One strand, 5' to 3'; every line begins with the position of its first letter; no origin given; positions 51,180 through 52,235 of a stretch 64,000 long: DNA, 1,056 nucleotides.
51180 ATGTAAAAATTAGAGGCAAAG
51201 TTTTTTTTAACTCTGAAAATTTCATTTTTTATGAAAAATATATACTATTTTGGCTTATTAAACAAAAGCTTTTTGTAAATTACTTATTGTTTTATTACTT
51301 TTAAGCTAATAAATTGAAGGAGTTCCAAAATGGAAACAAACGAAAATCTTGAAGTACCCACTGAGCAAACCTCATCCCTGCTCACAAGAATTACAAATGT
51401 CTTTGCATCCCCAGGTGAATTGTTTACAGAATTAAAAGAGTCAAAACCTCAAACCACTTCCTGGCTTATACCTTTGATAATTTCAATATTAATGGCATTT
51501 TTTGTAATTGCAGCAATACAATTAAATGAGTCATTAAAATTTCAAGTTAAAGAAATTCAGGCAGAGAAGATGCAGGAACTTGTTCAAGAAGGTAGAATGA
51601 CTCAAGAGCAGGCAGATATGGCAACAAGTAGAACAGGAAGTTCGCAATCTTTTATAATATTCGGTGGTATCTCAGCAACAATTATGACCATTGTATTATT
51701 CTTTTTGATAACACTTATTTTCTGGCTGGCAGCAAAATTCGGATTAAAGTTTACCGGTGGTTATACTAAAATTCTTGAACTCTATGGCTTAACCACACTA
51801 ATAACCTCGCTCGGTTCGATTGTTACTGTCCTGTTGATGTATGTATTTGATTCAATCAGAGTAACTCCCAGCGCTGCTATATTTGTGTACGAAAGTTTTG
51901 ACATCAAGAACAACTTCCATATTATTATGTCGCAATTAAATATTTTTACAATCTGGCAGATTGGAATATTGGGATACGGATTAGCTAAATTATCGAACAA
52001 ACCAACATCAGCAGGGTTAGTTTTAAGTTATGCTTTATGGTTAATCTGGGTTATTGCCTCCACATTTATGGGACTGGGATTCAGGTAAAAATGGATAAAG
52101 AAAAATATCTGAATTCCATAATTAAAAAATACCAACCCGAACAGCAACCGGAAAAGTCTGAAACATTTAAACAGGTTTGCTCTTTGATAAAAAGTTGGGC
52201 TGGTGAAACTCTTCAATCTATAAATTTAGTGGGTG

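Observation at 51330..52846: Tightly coupled two-gene module: Yip1-type 5-TM membrane protein plus Pol-beta nucleotidyltransferase with helical C-domain (candidate minimal signalling/defence system)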

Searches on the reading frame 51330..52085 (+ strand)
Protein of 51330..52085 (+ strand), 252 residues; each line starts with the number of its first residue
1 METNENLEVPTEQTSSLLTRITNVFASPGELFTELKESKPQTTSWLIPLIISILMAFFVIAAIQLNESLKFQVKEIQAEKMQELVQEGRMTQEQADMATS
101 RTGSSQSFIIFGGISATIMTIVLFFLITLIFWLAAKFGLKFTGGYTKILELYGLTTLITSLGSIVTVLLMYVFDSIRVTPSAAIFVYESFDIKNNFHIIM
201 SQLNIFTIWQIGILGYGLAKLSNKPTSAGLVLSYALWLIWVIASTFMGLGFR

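Call 3: search_protein_families(library=pfam, proteins=[window:51330-52085:+], max_evalue=1)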
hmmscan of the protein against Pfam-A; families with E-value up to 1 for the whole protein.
window:51330-52085:+ (252 aa): 3 families
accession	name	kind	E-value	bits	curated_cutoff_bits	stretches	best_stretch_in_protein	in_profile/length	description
PF04893.22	Yip1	-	2.2e-12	47.7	28.6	1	23-242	2-167/173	Yip1 domain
PF10925.13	DUF2680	-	0.01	16.3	25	1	67-101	10-44/57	Protein of unknown function (DUF2680)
PF17410.7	Stevor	-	0.058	13.4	25.4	1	75-134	199-258/275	Subtelomeric Variable Open Reading frame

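Call 4: search_protein_families(library=padloc, proteins=[window:51330-52085:+], max_evalue=1)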
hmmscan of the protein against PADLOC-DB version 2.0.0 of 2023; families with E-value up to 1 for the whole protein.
window:51330-52085:+ (252 aa): 0 families

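Call 5: search_protein_families(library=ncbifam, proteins=[window:51330-52085:+], max_evalue=1)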
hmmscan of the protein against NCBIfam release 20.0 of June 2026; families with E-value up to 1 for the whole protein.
window:51330-52085:+ (252 aa): 2 families
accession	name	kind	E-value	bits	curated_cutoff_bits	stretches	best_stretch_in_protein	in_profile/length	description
NF052650.1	YknW_fam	equivalog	7.4e-14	51.8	110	1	1-242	1-212/213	YknW family membrane protein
NF040945.1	CCC_membrane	equivalog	0.29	11.5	65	1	29-83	45-97/99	CCC motif membrane protein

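Call 38: find_related_loci(query=A2, collection=metagenome_contigs, flank=6000)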
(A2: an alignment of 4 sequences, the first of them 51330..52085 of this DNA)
Query A2 (252 aa) in metagenome_contigs; peptide patterns used: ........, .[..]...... (x = any residue, [..] = any of these).
145 stretches matched a pattern; 2 encode a relative of the query (tblastn E <= 1e-3); 2 distinct loci.
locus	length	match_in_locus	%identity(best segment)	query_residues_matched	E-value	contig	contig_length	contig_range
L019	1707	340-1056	45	11-248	2e-66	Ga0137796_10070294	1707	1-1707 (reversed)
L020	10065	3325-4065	37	1-249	4e-53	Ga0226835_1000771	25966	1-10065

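Call 39: find_homologous_proteins(query=A2, max_evalue=0.00001)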
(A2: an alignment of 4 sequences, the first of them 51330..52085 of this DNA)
Query A2 (4 sequences) (252 aa, profile of the alignment): 125 proteins with E <= 0.00001 among 8000 candidates; the best 120 are listed.
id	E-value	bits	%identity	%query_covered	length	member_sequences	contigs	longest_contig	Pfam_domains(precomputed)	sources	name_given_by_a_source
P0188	3.9e-153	526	84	100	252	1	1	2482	PF04893.23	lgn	-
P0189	1.0e-152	525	85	100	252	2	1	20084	PF04893.23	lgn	-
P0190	1.7e-151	521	100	100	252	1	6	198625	PF04893.23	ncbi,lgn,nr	ncbi:MAG: hypothetical protein IGBAC_1379 [Ignavibacteriae bacterium]|nr:MAG: hypothetical protein I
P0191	7.5e-145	499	70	100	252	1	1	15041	PF04893.23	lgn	-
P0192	1.2e-139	482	75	100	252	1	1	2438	PF04893.23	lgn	-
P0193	2.2e-115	402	65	100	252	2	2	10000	-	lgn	-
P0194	3.5e-96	339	57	98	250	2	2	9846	PF04893.23,PF13858.12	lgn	-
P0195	1.3e-94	334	56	96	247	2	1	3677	PF04893.23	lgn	-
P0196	1.9e-94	334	55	100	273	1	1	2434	PF04893.23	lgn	-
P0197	1.6e-93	331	57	98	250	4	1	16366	PF04893.23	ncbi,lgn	-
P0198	7.3e-88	312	54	98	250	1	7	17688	PF04893.23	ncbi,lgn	-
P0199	2.1e-87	311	54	96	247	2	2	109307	PF04893.23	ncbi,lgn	-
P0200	2.6e-85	304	51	100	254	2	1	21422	PF04893.23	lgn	-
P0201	2.1e-82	294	51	100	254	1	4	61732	PF04893.23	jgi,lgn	jgi:hypothetical protein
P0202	2.4e-81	291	49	100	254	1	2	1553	PF04893.23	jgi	jgi:hypothetical protein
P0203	2.7e-80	287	49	100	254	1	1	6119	PF04893.23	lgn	-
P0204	3.7e-79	284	50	100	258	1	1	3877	PF04893.23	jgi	jgi:hypothetical protein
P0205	2.8e-73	264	48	96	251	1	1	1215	PF04893.23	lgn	-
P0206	2.8e-73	264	44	98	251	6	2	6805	PF04893.23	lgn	-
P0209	1.8e-70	255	44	98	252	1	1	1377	PF04893.23,PF10925.14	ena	-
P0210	3.9e-70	254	45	94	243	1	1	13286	PF04893.23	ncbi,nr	ncbi:MAG: YIP1 family protein, partial [Bacteroidota bacterium]|nr:YIP1 family protein [Bacteroidota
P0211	9.4e-70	253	46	97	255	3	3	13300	PF04893.23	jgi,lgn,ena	-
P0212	5.9e-69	250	44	95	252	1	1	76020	PF04893.23,PF10925.14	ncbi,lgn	-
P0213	5.7e-68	247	46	93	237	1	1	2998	PF04893.23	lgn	-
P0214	2.0e-67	245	48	92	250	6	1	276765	PF04893.23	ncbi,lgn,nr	ncbi:MAG TPA: YIP1 family protein [Bacteroidota bacterium]|nr:YIP1 family protein [Bacteroidota bact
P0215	2.3e-67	245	43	98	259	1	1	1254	PF04893.23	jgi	jgi:hypothetical protein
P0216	2.5e-67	245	47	98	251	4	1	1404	PF04893.23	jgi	jgi:hypothetical protein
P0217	1.0e-66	243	45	96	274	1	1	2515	PF04893.23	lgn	-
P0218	1.3e-65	239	42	100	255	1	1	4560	PF04893.23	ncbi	-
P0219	3.2e-65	238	42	99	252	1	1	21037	PF04893.23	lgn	-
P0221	1.1e-64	236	45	94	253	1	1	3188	PF04893.23,PF13858.12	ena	-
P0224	8.0e-64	233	47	89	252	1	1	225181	PF04893.23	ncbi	ncbi:MAG: YIP1 family protein [Bacteroidota bacterium]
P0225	1.4e-63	233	45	92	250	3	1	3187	PF04893.23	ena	-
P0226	1.7e-63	232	43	96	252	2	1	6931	PF04893.23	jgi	jgi:hypothetical protein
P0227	3.0e-63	232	42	96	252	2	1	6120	PF04893.23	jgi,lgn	-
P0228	4.9e-63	231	40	100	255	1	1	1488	PF04893.23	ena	-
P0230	6.7e-63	230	44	98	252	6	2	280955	PF04893.23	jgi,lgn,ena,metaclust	metaclust:\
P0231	1.1e-62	230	42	100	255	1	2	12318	PF04893.23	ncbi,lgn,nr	ncbi:MAG: YIP1 family protein [Ignavibacteria bacterium]|nr:YIP1 family protein [Ignavibacteria bact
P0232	1.8e-62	229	42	97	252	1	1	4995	PF04893.23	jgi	jgi:hypothetical protein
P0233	2.2e-62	229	44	95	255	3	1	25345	PF04893.23,PF13858.12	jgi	jgi:hypothetical protein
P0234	3.0e-61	225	41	100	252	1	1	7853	PF04893.23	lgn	-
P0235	4.1e-61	225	42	95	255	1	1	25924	PF04893.23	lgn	-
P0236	5.8e-61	224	42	100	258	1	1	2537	PF04893.23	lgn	-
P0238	1.3e-60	223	39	98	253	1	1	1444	PF04893.23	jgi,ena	-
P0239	1.3e-60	223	40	98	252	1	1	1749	PF04893.23,PF10925.14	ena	-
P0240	3.6e-60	221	41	100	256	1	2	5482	PF04893.23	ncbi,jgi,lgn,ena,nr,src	ncbi:MAG TPA: YIP1 family protein [Bacteroidota bacterium]|nr:YIP1 family protein [Bacteroidota bact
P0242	5.3e-60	221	44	90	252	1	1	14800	PF04893.23,PF10925.14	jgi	jgi:hypothetical protein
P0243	7.3e-60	220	45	97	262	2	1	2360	PF04893.23,PF13858.12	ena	-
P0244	8.9e-60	220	46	93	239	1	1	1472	PF04893.23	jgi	-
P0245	1.1e-59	220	42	99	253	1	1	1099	PF04893.23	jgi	jgi:hypothetical protein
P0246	2.8e-59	219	43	94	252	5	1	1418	PF04893.23,PF10925.14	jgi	jgi:hypothetical protein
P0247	5.2e-59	218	39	98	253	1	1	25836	PF04893.23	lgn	-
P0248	1.9e-58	216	43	99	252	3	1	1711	PF04893.23,PF10925.14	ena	-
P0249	2.2e-58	216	40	98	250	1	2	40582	PF04893.23,PF13858.12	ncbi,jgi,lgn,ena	-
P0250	5.4e-58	214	44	93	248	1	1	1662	PF04893.23,PF10925.14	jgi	jgi:hypothetical protein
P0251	5.9e-58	214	43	93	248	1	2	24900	PF04893.23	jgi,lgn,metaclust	jgi:hypothetical protein|metaclust:\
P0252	6.7e-58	214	40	94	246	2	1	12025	PF04893.23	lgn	-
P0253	7.0e-58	214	40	98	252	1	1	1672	PF04893.23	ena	-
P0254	7.5e-58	214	43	95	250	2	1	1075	PF04893.23,PF13858.12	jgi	jgi:hypothetical protein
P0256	1.0e-57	213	42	94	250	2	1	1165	PF04893.23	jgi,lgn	jgi:hypothetical protein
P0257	4.6e-57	211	43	94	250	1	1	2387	PF04893.23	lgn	-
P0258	7.5e-57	211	38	100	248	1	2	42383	PF04893.23,PF13858.12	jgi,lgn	jgi:hypothetical protein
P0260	3.6e-56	208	41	96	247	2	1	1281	PF04893.23,PF13858.12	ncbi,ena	-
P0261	5.0e-56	208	41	95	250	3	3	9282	PF04893.23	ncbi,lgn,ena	-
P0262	5.2e-56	208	41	95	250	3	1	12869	PF04893.23,PF13858.12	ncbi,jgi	jgi:hypothetical protein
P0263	9.2e-56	207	40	96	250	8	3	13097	PF04893.23,PF10925.14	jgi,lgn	-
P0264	2.6e-55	206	43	96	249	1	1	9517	PF04893.23,PF10925.14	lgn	-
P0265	3.2e-55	205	40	95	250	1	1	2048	PF04893.23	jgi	jgi:hypothetical protein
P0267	2.6e-54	202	39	95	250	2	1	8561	PF04893.23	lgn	-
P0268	2.8e-54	202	40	95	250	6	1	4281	PF04893.23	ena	-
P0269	3.8e-54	202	40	96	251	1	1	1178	PF04893.23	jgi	jgi:hypothetical protein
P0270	5.6e-54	201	42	95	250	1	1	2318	PF04893.23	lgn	-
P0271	5.9e-54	201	41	96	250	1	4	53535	PF04893.23,PF13858.12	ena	-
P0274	1.1e-53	200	39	96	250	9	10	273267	PF04893.23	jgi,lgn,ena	jgi:hypothetical protein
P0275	2.1e-53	199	38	95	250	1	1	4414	PF04893.23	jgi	jgi:hypothetical protein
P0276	2.4e-53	199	38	95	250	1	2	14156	PF04893.23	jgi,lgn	jgi:hypothetical protein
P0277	2.5e-53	199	42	96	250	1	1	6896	PF04893.23,PF10925.14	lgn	-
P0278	3.7e-53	198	39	96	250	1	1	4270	PF04893.23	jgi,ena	-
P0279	9.7e-53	197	40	91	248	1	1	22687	PF04893.23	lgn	-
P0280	2.4e-52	196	40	96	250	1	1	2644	PF04893.23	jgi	jgi:hypothetical protein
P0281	4.1e-52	195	40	95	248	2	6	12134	PF04893.23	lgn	-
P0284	2.2e-50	189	37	94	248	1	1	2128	PF04893.23,PF10925.14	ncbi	-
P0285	3.0e-50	189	42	90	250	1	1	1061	PF04893.23,PF13858.12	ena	-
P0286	3.5e-50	189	40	98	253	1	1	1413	PF04893.23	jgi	jgi:hypothetical protein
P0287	4.7e-50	188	41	92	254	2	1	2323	PF04893.23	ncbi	-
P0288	5.5e-50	188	40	96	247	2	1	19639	PF04893.23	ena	-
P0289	7.0e-50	188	39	91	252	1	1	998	PF04893.23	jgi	jgi:hypothetical protein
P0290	9.7e-50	187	38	99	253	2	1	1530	PF04893.23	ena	-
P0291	1.1e-49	187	39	94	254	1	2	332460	PF04893.23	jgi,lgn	jgi:hypothetical protein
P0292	7.7e-49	184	43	90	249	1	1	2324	PF04893.23,PF10925.14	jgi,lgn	jgi:hypothetical protein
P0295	2.3e-47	179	39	95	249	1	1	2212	PF04893.23,PF10925.14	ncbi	-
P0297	6.6e-47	178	39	95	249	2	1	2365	PF04893.23,PF10925.14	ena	-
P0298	1.9e-45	173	44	72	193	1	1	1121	PF04893.23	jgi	jgi:hypothetical protein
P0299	5.4e-45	172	41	91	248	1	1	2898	PF04893.23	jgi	jgi:hypothetical protein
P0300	5.6e-45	172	38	94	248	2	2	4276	PF04893.23,PF10925.14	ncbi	-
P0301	6.4e-45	171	37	94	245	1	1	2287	PF04893.23,PF10925.14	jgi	jgi:hypothetical protein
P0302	1.1e-43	167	41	92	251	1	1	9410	PF04893.23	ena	-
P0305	1.5e-30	124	32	87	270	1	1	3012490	PF04893.23,PF10925.14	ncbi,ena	-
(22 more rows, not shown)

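Call 40: find_encoding_contigs(protein=P0193, flank=8000, max_places=3)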
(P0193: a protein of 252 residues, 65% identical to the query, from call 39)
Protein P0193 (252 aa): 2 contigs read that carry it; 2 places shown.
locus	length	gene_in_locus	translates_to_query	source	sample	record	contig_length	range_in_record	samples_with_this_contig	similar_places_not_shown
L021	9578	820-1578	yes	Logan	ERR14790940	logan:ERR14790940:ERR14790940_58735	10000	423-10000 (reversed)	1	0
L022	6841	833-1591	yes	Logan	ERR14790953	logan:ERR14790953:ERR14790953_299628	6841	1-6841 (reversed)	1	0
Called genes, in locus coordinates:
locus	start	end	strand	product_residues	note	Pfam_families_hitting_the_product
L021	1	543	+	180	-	?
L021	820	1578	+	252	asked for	-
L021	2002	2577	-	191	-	PF00578:AhpC-TSA, PF08534:Redoxin, PF13098:Thioredoxin_2 (weak), PF13905:Thioredoxin_8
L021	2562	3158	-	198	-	PF00588:SpoU_methylase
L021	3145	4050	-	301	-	PF00892:EamA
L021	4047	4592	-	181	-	-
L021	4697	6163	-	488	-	PF26410:GH5_mannosidase, PF00150:Cellulase (weak)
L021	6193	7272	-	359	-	PF01112:Asparaginase_2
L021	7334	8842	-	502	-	PF11013:DUF2851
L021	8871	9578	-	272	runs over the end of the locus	PF00215:OMPdecase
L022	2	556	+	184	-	?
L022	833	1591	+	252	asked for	-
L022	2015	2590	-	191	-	PF00578:AhpC-TSA, PF08534:Redoxin, PF13098:Thioredoxin_2 (weak), PF13905:Thioredoxin_8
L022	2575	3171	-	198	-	PF00588:SpoU_methylase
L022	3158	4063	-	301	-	PF00892:EamA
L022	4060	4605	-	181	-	-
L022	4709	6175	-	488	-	PF26410:GH5_mannosidase, PF00150:Cellulase (weak)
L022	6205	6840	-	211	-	?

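Call 41: find_encoding_contigs(protein=P0198, flank=8000, max_places=6)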
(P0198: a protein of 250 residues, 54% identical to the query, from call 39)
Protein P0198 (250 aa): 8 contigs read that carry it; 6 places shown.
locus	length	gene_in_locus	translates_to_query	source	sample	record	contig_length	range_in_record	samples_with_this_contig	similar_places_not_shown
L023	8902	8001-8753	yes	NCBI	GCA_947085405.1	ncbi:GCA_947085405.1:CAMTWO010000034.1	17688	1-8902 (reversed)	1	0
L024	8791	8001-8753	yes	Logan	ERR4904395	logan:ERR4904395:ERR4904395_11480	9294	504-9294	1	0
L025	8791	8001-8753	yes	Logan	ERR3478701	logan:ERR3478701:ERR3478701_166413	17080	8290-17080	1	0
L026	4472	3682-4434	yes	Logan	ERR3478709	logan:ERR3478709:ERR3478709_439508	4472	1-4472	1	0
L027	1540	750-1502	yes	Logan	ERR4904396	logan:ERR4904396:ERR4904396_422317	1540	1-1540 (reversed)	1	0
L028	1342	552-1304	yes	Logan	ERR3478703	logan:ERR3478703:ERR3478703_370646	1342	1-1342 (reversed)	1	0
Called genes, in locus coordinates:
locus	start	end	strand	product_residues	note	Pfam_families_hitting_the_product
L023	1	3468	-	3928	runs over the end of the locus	PF05547:Peptidase_M6, PF22544:HYDIN_VesB_CFA65-like_Ig, PF00082:Peptidase_S8, PF22148:Fervidolysin_NPro-like, PF22544:HYDIN_VesB_CFA65-like_Ig, PF22544:HYDIN_VesB_CFA65-like_Ig, PF15780:ASH, PF22544:HYDIN_VesB_CFA65-like_Ig, +26 more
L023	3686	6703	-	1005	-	PF17389:Bac_rhamnosid6H, PF06202:GDE_C, PF09985:Glucodextran_C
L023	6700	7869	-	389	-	PF00756:Esterase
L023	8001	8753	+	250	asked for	PF04893:Yip1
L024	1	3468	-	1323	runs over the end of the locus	?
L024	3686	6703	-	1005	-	PF17389:Bac_rhamnosid6H, PF06202:GDE_C, PF09985:Glucodextran_C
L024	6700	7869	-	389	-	PF00756:Esterase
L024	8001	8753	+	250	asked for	PF04893:Yip1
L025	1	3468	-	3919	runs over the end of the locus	?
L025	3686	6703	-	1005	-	PF17389:Bac_rhamnosid6H, PF06202:GDE_C, PF09985:Glucodextran_C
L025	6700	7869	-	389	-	PF00756:Esterase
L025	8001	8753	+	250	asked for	PF04893:Yip1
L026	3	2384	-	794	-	?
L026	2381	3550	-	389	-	PF00756:Esterase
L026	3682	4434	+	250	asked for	PF04893:Yip1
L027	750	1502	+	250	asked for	PF04893:Yip1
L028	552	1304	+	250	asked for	PF04893:Yip1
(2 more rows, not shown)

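Call 57: predict_structure(alignment_id=A5)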
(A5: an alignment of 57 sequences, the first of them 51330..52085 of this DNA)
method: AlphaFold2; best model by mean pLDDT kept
length: 252 residues; sequences in the alignment: 57
mean_pLDDT: 89.0   pTM: 0.83
mean pLDDT of the five models: 89.0, 87.9, 87.9, 87.7, 87.0
residues with pLDDT >= 90: 174; 70-90: 59; 50-70: 8; < 50: 11
segments of 3 or more residues with pLDDT < 50: 1-10
pLDDT, mean of each block of 10 residues (from residue 1): 45 81 94 92 96 95 91 86 87 80 75 91 97 96 96 97 96 93 91 89 95 97 96 96 82 51
secondary structure, 60 per line:
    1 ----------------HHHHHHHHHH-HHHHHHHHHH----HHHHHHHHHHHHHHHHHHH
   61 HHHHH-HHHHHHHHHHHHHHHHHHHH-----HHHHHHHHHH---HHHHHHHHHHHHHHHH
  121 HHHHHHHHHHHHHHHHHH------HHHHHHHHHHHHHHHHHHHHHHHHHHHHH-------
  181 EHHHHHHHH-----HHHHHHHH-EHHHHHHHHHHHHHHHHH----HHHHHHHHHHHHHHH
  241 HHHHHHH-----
elements in order: H17-26 H28-37 H42-65 H67-86 H92-101 H105-138 H145-173 H182-189 H195-202 H205-221 H226-247

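Call 92: search_dna_similar(query=window:51330-52085:+, collection=plasmids, mode=protein, max_evalue=0.00001, max_rows=10)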
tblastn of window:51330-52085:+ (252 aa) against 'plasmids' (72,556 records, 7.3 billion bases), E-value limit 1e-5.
No match.
